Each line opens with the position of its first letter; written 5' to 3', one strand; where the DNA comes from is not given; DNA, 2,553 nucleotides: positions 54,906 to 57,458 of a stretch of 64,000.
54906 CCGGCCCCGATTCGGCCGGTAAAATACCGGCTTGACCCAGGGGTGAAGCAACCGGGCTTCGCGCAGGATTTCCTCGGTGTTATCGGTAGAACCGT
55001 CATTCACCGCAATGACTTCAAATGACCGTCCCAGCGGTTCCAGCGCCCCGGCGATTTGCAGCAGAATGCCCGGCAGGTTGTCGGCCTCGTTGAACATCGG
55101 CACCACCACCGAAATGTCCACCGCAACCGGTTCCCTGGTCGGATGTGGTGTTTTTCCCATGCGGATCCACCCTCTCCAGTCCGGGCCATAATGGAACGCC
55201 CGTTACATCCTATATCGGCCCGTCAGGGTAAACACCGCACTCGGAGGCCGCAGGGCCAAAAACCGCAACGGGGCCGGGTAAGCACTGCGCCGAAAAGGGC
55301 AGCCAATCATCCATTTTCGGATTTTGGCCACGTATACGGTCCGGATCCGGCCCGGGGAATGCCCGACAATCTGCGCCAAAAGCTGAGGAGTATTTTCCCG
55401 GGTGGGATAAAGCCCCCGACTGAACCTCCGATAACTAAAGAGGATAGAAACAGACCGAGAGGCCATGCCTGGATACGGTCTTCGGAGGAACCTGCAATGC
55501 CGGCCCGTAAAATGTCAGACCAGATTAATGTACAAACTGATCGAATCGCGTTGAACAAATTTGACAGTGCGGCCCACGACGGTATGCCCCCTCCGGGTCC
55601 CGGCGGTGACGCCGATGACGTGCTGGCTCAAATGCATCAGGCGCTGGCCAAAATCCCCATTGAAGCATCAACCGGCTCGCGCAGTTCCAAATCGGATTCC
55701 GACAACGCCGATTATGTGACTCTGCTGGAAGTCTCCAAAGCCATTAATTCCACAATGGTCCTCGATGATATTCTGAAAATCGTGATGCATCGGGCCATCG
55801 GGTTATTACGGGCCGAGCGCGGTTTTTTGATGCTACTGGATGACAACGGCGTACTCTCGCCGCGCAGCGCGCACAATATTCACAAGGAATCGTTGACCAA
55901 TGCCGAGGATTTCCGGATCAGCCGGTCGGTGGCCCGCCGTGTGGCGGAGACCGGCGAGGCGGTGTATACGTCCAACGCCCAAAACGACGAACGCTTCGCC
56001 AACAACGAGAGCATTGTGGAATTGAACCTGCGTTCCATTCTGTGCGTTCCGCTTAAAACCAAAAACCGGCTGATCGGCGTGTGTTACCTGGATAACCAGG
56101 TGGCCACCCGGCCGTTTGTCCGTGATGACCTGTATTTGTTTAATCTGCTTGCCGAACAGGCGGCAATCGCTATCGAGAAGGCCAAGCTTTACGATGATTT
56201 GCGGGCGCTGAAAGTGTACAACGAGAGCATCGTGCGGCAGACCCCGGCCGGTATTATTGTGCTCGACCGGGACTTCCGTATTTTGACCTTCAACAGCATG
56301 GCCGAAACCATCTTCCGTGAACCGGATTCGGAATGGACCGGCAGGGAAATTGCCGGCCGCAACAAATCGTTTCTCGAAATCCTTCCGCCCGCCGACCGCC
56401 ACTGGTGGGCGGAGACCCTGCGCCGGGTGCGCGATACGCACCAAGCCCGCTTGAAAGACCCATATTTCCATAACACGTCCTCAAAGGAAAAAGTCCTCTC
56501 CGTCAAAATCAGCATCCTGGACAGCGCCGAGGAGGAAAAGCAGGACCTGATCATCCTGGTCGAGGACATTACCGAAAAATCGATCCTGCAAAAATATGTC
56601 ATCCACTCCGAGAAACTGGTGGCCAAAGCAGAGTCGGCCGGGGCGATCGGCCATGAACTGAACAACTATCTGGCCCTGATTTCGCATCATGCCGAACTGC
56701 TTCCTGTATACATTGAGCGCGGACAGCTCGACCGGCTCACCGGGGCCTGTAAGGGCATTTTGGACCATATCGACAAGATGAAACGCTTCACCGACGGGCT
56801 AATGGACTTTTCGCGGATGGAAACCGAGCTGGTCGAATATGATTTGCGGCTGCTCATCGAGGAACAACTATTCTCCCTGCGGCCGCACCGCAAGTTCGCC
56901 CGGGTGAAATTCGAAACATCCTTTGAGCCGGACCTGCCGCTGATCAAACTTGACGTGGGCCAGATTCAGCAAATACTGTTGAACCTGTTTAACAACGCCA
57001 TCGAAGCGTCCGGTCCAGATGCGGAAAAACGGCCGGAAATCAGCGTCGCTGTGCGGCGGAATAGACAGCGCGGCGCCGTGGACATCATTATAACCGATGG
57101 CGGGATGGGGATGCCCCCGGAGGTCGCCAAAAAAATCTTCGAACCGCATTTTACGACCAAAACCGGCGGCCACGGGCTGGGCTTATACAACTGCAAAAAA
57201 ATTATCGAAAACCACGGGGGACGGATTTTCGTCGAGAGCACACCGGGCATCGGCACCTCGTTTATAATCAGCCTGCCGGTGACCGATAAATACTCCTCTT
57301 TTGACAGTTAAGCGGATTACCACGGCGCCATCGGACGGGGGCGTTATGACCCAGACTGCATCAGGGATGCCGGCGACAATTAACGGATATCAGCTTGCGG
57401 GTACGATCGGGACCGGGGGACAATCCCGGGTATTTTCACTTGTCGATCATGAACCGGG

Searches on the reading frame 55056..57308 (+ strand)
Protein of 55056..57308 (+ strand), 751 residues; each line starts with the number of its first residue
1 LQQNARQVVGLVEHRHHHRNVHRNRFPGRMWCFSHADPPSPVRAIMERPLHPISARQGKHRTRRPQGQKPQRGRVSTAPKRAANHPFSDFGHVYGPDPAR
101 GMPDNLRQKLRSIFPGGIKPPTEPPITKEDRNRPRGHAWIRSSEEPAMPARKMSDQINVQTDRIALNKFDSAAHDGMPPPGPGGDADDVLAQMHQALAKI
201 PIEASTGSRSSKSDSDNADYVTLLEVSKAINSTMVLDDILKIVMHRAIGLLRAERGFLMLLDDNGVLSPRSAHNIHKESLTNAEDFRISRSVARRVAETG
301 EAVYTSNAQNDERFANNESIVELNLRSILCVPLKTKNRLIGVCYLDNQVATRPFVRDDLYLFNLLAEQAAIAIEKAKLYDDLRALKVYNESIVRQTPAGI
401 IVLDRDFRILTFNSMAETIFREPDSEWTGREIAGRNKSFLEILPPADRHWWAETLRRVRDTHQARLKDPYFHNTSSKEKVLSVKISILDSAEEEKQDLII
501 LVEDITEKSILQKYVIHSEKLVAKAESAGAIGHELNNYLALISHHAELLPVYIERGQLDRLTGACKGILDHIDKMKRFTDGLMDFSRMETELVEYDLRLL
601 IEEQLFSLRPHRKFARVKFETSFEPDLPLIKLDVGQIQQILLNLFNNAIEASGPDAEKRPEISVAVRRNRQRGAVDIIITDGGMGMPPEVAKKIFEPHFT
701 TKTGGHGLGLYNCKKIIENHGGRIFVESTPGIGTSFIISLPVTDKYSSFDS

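Call 35: search_protein_families(library=pfam, proteins=[window:55056-57308:+], max_evalue=0.00001)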
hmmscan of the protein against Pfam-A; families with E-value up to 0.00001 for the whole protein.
window:55056-57308:+ (751 aa): 6 families
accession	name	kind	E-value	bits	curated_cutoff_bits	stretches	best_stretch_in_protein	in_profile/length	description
PF02518.31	HATPase_c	-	1.6e-26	93.3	26.4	1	634-743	3-110/111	Histidine kinase-, DNA gyrase B-, and HSP90-like ATPase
PF13492.12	GAF_3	-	5.2e-18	66.1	27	1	236-374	2-128/129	GAF domain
PF01590.32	GAF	-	6e-18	66.1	22.4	1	236-373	2-133/133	GAF domain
PF13185.12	GAF_2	-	1.9e-16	60.9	28.6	1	236-374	4-136/136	GAF domain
PF08448.16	PAS_4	-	6.2e-11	42.9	23.1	1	394-508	2-108/110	PAS fold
PF14501.12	HATPase_c_5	-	3.4e-06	27.3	22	1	636-728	5-90/102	GHKL domain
